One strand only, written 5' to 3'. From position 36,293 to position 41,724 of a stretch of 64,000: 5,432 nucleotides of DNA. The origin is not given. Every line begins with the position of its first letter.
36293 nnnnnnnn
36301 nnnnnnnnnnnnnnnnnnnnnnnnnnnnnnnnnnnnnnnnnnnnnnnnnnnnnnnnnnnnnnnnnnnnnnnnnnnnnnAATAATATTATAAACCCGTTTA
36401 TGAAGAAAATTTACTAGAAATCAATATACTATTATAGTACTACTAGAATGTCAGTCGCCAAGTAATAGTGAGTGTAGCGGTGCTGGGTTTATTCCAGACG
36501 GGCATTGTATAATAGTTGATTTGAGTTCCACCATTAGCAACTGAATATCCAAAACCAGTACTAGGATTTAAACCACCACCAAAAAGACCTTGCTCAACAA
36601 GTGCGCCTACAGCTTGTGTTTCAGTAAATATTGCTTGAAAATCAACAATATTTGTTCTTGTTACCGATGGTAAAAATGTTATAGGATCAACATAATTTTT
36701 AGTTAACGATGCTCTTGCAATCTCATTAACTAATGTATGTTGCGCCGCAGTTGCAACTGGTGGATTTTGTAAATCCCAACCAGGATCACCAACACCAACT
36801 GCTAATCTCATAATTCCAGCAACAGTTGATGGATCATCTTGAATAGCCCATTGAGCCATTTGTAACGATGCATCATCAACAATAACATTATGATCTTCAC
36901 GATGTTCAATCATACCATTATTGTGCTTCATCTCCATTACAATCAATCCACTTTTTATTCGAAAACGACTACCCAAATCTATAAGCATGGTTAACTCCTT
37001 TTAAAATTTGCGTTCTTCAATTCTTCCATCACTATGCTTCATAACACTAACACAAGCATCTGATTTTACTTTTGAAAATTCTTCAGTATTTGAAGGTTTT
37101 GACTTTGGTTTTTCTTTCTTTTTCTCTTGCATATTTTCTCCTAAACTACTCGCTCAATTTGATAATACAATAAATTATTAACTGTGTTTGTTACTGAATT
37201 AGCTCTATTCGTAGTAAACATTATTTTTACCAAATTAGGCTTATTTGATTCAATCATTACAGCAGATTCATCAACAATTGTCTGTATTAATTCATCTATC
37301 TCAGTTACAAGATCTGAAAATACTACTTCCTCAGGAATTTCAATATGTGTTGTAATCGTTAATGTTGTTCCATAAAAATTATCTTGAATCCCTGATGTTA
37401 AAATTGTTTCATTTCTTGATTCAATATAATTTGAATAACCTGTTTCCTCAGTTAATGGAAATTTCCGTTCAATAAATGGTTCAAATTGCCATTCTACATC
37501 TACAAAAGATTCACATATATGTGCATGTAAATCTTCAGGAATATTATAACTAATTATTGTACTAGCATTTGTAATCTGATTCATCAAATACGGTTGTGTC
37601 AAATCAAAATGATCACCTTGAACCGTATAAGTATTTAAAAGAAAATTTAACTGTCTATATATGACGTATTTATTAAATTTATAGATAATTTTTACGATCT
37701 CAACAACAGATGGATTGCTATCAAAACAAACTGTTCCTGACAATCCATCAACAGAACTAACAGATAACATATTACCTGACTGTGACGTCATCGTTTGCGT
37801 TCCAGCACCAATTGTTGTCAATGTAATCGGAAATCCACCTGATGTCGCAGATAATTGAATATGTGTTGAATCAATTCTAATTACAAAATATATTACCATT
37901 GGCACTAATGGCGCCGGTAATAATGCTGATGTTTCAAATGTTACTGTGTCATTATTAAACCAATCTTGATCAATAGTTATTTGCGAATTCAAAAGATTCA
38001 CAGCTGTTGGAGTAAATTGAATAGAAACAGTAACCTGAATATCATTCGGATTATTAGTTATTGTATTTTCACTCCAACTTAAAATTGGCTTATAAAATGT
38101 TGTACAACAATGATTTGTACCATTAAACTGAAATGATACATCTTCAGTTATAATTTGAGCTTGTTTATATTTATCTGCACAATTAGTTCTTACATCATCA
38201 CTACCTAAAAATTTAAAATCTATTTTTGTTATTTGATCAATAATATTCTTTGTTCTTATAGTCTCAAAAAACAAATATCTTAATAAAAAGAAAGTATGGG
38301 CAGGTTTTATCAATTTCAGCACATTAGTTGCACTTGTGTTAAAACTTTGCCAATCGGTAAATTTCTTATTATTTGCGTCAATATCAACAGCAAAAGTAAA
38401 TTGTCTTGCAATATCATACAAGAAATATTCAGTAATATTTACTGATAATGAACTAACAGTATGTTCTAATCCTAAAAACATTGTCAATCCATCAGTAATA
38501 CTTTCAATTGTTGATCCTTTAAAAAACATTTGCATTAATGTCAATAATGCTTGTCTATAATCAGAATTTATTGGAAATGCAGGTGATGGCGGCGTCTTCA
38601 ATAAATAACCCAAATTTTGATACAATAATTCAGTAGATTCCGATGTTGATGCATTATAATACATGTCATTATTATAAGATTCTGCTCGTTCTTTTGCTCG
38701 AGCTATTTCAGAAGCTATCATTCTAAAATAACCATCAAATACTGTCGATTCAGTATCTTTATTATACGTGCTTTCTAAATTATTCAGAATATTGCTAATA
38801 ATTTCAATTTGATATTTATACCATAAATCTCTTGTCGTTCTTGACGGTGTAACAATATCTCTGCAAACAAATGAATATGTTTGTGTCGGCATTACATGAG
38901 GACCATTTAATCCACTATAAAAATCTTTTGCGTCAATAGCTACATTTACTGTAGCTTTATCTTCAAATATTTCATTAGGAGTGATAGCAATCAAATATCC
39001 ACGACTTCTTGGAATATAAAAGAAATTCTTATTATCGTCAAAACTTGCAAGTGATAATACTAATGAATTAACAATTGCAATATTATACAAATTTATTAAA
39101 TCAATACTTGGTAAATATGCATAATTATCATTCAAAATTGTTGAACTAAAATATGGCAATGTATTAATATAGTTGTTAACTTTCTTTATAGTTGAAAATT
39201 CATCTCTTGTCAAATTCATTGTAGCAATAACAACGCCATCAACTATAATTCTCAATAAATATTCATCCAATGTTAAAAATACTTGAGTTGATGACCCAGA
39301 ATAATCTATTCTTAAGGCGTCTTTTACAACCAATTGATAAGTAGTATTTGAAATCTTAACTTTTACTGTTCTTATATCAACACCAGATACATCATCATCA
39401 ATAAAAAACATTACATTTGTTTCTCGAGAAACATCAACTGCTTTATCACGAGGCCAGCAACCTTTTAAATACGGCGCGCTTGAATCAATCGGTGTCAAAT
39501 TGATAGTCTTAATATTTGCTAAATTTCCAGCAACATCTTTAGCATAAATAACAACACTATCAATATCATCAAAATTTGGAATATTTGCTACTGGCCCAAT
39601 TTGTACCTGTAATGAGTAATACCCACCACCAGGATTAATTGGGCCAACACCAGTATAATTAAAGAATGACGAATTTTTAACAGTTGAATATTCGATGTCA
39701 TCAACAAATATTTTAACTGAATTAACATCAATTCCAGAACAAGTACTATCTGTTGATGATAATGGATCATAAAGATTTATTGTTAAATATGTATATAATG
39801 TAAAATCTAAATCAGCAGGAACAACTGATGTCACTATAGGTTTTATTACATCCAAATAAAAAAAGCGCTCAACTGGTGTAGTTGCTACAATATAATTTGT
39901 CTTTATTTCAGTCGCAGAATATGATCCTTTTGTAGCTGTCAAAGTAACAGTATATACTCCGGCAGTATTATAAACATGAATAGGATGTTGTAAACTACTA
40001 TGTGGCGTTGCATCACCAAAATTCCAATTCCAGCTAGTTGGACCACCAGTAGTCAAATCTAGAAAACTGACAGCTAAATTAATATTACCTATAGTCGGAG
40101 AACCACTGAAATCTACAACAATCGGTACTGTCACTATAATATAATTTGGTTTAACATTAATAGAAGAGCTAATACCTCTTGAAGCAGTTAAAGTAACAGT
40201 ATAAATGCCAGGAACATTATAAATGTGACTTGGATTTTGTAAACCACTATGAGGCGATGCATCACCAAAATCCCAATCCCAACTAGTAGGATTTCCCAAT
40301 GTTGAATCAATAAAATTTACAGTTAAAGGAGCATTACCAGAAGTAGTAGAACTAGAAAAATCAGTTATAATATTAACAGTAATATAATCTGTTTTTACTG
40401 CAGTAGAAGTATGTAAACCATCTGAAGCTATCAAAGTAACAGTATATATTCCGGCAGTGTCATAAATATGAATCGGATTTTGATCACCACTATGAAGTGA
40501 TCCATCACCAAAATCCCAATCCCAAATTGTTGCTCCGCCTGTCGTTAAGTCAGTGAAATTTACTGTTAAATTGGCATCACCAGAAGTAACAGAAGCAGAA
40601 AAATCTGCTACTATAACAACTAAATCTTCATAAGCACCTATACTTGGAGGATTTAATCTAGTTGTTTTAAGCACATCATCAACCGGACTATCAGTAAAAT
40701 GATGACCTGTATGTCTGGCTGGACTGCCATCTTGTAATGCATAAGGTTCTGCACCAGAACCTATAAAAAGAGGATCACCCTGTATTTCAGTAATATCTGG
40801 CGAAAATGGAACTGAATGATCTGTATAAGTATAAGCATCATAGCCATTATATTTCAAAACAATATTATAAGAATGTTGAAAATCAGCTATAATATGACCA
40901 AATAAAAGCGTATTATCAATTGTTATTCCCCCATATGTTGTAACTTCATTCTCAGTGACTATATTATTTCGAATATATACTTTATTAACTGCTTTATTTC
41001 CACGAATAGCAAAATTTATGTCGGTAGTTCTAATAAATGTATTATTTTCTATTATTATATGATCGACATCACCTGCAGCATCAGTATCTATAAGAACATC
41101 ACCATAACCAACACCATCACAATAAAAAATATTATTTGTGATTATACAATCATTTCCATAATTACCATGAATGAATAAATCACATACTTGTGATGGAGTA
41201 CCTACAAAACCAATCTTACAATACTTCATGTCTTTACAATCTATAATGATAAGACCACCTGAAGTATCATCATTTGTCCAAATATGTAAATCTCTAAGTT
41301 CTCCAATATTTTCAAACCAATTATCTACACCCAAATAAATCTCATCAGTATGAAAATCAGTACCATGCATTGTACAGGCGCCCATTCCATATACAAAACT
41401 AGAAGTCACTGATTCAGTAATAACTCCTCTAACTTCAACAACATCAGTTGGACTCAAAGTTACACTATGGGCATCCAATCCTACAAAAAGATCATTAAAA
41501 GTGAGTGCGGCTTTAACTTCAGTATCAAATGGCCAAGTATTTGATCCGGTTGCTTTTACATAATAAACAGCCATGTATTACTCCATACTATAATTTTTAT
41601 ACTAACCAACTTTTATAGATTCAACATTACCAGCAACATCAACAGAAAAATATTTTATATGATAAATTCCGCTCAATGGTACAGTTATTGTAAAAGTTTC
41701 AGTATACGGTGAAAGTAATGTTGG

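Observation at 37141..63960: Five giant fibre/adhesin-like genes (1238-2127 aa) built from shared, intragenically amplified repeat modules of two families I cannot place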

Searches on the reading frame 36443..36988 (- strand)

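Call 21: search_protein_families(library=phrogs, proteins=[window:36443-36988:-], max_evalue=0.00001)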
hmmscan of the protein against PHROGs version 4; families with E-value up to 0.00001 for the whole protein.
window:36443-36988:- (181 aa): 1 family
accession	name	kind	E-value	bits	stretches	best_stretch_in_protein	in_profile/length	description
phrog_5417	-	unknown function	3.2e-21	76.8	1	12-181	10-156/156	-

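Call 22: search_protein_families(library=pfam, proteins=[window:36443-36988:-], max_evalue=0.001)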
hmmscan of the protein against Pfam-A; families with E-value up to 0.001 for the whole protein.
window:36443-36988:- (181 aa): 0 families

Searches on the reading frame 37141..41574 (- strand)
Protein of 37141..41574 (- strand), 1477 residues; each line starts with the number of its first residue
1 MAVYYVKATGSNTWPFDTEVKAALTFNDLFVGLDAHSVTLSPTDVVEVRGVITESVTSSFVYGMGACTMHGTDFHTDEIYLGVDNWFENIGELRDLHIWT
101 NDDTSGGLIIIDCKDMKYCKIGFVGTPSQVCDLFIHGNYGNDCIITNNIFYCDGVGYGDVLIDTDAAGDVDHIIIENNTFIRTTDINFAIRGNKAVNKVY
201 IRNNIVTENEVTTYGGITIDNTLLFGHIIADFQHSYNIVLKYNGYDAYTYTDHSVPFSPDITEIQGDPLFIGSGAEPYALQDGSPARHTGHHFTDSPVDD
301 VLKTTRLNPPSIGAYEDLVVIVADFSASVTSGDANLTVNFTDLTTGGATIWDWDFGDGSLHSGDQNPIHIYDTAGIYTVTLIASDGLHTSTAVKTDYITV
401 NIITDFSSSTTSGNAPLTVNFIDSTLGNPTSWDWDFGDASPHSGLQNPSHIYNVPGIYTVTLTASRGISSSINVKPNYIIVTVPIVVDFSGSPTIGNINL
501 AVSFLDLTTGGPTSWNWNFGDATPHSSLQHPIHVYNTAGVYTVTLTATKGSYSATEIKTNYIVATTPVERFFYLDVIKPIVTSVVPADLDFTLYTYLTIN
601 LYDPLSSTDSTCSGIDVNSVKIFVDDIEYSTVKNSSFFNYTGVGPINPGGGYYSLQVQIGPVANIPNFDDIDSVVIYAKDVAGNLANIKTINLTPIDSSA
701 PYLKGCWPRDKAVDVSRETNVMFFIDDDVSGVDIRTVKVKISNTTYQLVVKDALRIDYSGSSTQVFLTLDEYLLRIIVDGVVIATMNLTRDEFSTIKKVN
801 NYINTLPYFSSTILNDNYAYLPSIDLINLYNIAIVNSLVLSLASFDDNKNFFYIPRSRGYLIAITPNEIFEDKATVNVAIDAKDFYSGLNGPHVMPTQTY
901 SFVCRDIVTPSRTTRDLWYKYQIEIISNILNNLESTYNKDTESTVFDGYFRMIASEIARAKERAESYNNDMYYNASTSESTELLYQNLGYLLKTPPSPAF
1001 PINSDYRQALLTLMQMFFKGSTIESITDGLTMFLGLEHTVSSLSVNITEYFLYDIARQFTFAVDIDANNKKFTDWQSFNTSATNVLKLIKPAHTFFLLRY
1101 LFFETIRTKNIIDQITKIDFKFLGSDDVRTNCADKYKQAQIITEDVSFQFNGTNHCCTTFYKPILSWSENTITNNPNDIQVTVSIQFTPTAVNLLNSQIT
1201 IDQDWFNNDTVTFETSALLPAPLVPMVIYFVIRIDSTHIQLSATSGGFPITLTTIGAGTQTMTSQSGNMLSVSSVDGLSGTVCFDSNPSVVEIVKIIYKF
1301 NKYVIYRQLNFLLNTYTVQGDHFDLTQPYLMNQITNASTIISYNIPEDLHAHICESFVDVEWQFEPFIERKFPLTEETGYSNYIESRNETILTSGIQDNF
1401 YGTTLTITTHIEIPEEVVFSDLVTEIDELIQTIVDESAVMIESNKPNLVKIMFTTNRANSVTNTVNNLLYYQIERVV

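Call 5: search_protein_families(library=pfam, proteins=[window:37141-41574:-], max_evalue=0.01)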
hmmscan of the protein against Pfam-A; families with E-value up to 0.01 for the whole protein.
window:37141-41574:- (1477 aa): 4 families
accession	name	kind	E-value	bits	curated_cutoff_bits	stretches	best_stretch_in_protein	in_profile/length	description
PF18911.6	PKD_4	-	7.3e-45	151.4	27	3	321-400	6-85/85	PKD domain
PF00801.26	PKD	-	3.5e-32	110.7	23.5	3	325-392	4-74/80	PKD domain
PF13667.11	ThiC-associated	-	0.0024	18.1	27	0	364-379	40-55/81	ThiC-associated domain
PF09345.15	SiaC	-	0.0054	16.8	24.5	0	1155-1189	28-62/120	SiaC family regulatory phosphoprotein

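Call 6: search_protein_families(library=phrogs, proteins=[window:37141-41574:-], max_evalue=0.001)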
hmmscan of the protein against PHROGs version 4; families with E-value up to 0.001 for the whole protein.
window:37141-41574:- (1477 aa): 0 families

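Call 26: search_protein_families(library=ncbifam, proteins=[window:37141-41574:-], max_evalue=0.01)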
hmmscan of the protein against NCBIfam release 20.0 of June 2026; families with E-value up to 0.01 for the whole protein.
window:37141-41574:- (1477 aa): 2 families
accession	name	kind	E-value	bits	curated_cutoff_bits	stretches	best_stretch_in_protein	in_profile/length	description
TIGR00864.1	PCC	subfamily_domain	5.3e-13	46.3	1861.4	2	449-549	1360-1461/2700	polycystin cation channel protein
NF058578.1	CPR_pilus_PamR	equivalog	4.2e-05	22.6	300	0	430-465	181-223/297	pilus system RbmA-like protein PamR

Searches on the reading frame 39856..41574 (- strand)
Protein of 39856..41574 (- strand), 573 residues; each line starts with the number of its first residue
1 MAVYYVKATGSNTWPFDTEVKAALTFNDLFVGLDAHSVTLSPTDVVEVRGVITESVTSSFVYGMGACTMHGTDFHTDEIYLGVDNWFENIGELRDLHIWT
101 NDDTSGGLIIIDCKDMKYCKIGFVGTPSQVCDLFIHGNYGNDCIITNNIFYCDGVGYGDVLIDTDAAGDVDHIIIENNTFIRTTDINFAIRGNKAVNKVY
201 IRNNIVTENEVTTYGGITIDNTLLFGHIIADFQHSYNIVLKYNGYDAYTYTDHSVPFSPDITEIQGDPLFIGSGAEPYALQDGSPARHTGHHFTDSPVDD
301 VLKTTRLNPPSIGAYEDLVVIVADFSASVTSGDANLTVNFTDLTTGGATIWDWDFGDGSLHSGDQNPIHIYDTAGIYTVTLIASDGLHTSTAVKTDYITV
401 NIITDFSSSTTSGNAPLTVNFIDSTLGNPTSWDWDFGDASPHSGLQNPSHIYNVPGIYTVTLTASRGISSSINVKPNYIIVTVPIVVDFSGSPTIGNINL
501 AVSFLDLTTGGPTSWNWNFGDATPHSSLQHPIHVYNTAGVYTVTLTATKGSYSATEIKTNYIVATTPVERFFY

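Call 83: search_dna_similar(query=window:39856-41574:-, collection=phages, mode=protein, max_evalue=0.001, max_rows=12)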
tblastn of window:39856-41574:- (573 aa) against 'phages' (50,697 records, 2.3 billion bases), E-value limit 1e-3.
Records with a match: 4; places in all: 6; records where one place covers at least 80% of the query: 0.
Best place of each record, by identity: <60% 4.
By first word of the organism name: uncultured 2; dsDNA 1; Bacteriophage 1.
By host as written in the record: - 3; Methanosarcinales 1.
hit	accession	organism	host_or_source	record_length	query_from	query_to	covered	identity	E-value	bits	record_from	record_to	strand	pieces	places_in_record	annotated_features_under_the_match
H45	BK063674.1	dsDNA virus vir530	Methanosarcinales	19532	340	565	35%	42.8%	4e-9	178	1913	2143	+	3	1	hypothetical protein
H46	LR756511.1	uncultured phage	metagenomic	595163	325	545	39%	32.9%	1e-9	122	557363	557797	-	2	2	record has no annotation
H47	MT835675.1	Bacteriophage sp.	human fecal samples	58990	346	548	35%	30.8%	4e-12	76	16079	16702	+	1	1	record has no annotation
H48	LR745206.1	uncultured phage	metagenomic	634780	340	535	34%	30.1%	2e-5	54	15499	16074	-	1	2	record has no annotation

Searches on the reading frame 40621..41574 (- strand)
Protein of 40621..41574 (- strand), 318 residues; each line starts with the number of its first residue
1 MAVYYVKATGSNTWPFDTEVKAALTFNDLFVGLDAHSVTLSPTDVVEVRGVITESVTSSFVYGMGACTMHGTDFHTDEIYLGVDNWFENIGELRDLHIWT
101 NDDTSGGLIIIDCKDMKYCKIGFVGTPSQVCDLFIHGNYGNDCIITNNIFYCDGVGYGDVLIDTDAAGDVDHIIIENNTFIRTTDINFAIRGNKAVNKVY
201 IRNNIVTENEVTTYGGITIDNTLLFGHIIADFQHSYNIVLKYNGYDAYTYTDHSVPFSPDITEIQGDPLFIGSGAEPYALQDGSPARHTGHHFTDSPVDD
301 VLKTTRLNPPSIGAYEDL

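Call 82: search_solved_structures(query=window:40621-41574:-, max_evalue=1)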
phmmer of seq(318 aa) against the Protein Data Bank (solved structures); distinct sequences matched with E-value up to 1: 1.
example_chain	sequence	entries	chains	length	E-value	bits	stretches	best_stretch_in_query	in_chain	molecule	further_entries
4o6p_B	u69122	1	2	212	0.18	14.1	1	109-145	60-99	Recombination protein RecR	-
